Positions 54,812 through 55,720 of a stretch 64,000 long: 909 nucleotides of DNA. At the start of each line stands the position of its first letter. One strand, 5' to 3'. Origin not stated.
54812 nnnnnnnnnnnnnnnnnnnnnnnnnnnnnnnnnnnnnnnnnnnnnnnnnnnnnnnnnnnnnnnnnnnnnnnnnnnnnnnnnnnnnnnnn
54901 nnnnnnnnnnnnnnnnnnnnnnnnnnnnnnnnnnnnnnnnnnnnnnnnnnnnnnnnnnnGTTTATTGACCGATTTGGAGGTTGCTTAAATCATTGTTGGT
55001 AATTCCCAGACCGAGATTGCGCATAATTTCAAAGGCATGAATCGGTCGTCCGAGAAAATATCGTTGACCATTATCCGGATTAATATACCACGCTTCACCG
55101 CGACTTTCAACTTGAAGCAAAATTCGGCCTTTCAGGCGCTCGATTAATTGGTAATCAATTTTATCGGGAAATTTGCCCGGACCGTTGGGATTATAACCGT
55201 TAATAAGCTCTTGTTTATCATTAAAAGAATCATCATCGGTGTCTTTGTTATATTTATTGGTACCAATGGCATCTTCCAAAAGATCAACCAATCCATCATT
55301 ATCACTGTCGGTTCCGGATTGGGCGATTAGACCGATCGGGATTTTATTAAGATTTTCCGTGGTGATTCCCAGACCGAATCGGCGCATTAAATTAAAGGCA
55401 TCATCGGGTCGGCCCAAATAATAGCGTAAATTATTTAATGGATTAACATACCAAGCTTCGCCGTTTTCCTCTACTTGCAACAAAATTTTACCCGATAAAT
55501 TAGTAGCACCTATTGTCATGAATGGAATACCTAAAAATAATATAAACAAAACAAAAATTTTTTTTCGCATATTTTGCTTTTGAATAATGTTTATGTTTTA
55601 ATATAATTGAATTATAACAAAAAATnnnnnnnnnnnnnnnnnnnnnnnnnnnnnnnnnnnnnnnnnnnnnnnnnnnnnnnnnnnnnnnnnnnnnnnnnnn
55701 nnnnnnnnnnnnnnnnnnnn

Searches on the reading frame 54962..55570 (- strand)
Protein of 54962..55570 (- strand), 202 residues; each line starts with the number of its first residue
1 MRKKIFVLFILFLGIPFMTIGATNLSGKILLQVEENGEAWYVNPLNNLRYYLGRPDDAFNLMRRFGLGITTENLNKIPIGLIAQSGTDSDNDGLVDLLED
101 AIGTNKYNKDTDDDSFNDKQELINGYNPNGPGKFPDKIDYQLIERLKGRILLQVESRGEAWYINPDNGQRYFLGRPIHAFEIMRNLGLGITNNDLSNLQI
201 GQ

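Call 13: search_protein_families(library=pfam, proteins=[window:54962-55570:-], max_evalue=0.001)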
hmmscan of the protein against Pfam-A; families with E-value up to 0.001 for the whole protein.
window:54962-55570:- (202 aa): 0 families

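Call 15: search_protein_families(library=ncbifam, proteins=[window:54962-55570:-], max_evalue=0.01)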
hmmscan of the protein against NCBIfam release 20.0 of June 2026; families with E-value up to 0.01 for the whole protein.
window:54962-55570:- (202 aa): 1 family
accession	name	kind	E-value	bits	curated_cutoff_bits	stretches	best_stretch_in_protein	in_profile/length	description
NF033765.2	gliding_CglD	equivalog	0.00013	19.9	400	1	82-124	260-302/1124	adventurous gliding motility lipoprotein CglD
